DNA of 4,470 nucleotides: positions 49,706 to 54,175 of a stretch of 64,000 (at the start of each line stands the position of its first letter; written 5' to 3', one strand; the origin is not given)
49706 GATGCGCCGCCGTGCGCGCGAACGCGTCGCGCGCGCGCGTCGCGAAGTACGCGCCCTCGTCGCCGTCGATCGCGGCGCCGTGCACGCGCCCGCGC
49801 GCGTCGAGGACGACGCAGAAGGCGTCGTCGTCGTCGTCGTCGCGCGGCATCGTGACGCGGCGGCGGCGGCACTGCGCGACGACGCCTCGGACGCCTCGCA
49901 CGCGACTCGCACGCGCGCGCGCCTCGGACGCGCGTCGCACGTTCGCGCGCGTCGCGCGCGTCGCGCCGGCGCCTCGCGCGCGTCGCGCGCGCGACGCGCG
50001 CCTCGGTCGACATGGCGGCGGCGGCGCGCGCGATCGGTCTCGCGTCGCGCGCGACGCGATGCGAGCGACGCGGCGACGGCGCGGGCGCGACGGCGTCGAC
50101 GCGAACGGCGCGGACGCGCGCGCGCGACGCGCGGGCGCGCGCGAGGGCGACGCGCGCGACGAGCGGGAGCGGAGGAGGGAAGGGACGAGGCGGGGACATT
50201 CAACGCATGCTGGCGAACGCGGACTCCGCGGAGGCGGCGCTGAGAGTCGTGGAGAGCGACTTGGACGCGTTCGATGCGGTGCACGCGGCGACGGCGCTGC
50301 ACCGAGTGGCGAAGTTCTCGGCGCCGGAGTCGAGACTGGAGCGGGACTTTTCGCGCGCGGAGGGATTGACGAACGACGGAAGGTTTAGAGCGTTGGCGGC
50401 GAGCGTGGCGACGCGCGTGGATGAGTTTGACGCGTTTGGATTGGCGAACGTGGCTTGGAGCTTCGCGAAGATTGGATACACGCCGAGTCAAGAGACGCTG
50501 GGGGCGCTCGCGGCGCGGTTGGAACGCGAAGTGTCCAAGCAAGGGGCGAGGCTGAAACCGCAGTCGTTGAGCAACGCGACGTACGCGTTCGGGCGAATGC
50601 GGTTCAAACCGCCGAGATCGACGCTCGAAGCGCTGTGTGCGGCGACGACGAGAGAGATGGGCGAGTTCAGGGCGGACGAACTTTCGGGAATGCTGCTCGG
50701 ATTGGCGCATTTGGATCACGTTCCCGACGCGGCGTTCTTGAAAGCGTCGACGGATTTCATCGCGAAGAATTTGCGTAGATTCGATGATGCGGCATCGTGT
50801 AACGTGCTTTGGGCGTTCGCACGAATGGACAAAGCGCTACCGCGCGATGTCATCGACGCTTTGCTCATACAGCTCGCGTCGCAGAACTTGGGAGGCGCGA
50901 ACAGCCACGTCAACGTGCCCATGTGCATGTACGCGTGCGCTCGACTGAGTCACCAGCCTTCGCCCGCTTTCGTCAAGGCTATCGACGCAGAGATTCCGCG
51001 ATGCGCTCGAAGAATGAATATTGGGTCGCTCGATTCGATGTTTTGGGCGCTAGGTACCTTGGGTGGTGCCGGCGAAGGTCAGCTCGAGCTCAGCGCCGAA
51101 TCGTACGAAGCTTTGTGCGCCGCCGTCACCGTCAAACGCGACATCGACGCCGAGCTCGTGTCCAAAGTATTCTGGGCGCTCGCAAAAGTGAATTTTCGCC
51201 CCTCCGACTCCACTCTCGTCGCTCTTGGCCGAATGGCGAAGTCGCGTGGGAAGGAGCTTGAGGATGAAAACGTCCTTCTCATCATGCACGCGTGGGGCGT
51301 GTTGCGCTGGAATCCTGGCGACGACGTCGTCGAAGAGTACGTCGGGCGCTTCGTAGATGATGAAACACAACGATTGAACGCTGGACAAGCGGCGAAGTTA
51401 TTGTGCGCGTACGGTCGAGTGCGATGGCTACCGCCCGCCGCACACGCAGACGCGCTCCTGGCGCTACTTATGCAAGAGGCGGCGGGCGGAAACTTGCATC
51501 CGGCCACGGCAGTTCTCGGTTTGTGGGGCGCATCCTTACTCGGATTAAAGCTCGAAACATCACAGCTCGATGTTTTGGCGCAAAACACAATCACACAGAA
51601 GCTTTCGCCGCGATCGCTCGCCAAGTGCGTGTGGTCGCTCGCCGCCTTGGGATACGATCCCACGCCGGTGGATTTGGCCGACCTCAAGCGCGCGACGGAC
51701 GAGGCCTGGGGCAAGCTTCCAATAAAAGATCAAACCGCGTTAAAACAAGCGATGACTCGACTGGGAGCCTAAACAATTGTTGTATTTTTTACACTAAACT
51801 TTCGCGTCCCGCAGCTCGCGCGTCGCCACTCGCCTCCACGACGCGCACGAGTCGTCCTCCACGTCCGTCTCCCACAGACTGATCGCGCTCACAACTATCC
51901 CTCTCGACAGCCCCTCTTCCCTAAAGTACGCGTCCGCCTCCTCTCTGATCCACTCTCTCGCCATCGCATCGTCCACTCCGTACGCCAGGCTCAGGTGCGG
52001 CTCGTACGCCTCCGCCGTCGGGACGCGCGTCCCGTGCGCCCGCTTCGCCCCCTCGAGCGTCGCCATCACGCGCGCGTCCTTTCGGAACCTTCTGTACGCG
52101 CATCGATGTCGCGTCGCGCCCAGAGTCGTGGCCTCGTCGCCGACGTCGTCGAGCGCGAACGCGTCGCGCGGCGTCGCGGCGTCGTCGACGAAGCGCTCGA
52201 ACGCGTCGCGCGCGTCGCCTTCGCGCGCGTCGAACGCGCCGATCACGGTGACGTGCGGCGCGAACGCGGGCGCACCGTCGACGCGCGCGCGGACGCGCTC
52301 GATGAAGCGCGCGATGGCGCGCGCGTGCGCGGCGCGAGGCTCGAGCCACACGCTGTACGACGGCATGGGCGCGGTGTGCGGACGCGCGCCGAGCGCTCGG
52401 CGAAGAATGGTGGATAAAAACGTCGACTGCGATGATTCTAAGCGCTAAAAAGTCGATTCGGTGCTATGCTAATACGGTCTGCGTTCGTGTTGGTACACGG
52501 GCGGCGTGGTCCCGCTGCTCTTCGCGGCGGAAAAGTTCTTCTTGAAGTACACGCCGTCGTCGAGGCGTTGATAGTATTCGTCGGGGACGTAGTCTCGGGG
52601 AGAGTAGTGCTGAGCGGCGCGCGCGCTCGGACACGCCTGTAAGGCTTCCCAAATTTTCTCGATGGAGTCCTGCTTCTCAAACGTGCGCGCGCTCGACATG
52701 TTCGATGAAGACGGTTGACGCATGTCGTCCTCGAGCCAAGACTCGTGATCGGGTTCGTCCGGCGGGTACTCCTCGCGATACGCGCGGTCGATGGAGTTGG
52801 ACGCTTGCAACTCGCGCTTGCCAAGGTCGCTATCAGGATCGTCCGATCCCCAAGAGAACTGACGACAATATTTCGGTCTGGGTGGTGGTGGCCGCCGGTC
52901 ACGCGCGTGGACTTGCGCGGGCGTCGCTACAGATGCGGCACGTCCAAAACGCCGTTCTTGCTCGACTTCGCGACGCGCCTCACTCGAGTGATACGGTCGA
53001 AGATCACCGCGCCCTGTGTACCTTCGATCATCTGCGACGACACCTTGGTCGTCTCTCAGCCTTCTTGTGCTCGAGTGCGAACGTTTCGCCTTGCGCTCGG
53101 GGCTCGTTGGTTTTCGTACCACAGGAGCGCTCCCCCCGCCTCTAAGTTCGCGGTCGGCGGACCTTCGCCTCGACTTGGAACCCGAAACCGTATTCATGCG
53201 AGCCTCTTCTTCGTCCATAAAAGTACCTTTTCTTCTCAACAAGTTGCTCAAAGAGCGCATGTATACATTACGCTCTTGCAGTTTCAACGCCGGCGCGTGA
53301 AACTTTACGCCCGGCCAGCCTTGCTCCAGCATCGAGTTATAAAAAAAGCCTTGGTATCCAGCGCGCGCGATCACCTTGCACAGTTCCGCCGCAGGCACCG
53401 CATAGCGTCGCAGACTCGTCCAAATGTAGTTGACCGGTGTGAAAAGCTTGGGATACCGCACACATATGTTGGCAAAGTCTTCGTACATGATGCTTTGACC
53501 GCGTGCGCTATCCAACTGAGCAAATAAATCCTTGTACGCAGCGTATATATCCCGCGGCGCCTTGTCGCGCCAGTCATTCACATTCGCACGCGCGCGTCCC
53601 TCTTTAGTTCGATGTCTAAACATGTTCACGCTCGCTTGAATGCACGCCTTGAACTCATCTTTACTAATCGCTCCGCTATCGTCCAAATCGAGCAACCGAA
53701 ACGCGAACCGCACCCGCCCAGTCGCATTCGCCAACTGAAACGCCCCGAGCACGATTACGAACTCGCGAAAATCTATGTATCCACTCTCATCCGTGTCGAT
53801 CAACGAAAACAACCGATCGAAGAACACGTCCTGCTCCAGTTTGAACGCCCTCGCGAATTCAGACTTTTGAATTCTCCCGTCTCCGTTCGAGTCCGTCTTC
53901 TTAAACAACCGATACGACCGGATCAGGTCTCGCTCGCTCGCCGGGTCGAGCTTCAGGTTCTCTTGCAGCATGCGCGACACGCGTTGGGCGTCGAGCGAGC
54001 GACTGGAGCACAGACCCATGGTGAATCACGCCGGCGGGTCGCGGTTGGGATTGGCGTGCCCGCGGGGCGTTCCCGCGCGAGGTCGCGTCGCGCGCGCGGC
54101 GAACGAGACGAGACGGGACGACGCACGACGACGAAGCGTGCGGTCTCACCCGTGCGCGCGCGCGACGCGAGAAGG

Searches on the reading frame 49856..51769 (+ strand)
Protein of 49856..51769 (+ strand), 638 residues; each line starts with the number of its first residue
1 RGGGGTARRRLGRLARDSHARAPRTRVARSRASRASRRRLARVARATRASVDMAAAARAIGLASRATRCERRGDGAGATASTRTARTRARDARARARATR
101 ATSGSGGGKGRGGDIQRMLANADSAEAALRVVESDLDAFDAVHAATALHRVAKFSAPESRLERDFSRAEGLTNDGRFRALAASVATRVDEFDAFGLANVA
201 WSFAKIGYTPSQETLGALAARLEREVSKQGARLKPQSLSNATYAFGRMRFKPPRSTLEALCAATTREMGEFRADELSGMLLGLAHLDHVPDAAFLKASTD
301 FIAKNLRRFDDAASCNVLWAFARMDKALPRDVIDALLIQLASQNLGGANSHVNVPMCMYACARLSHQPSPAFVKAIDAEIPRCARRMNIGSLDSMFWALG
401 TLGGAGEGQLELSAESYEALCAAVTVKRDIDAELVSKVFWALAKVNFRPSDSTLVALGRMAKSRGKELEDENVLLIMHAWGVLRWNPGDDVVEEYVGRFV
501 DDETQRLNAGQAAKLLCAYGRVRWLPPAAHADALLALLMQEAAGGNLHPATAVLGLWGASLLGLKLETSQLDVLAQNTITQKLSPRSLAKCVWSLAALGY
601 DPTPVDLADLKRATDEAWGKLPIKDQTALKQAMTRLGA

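Call 13: search_protein_families(library=pfam, proteins=[window:49856-51769:+], max_evalue=0.01)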
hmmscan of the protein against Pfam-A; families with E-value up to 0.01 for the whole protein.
window:49856-51769:+ (638 aa): 1 family
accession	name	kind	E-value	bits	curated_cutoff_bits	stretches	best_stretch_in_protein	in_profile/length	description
PF06743.20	FAST_1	-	6.4e-13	48.8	27.4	0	277-337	2-63/72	FAST kinase-like protein, subdomain 1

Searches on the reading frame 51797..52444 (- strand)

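Call 13: search_protein_families(library=pfam, proteins=[window:51797-52444:-], max_evalue=0.01)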
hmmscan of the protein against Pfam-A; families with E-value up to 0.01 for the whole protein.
window:51797-52444:- (216 aa): 3 families
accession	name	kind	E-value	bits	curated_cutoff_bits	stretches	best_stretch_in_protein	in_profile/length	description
PF13563.12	2_5_RNA_ligase2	-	9.4e-09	35.9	27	1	43-194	4-149/152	2'-5' RNA ligase superfamily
PF07823.17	CPDase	-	3.7e-07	30.5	21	1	29-174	2-161/199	Cyclic phosphodiesterase-like protein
PF11367.14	Tail_completion_gp17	-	0.0025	18.3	24.5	0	117-214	4-108/124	Tail completion protein gp17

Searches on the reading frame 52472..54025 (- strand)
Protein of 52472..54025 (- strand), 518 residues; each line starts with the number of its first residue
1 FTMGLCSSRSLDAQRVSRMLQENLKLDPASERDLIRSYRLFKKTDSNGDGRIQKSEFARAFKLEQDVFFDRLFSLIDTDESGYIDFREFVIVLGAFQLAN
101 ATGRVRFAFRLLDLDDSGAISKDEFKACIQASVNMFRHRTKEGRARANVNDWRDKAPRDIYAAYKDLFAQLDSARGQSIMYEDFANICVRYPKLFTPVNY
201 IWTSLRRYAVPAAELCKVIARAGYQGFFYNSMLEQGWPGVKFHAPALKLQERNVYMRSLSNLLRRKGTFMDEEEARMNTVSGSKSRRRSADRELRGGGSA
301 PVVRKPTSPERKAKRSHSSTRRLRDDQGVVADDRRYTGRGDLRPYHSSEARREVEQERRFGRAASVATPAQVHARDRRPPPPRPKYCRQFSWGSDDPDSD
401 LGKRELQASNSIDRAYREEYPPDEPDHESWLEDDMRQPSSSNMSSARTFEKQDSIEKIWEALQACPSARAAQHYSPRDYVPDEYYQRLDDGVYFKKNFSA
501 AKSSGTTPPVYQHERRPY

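Call 14: search_protein_families(library=pfam, proteins=[window:52472-54025:-], max_evalue=0.01)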
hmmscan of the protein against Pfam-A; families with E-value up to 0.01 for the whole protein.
window:52472-54025:- (518 aa): 7 families
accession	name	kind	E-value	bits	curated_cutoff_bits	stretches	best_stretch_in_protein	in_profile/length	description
PF00036.39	EF-hand_1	-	1.1e-17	62.6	25.4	3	69-93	2-26/29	EF hand domain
PF13405.12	EF-hand_6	-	2.7e-16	58.1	25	3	105-130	2-27/30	EF-hand domain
PF13499.12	EF-hand_7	-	1.4e-15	57.9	30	2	38-91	5-64/67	EF-hand domain pair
PF13202.12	EF-hand_5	-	3.6e-14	51.9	25.9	3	108-128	4-24/25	EF hand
PF13833.12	EF-hand_8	-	4.9e-11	42.6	28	2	108-130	30-52/54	EF-hand domain pair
PF12763.14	EH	-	0.00012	22.4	22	1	56-93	30-66/101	EH domain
PF24082.1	SPEF2_C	-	0.0099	16.1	27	0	78-126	65-116/197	SPEF2 C-terminal domain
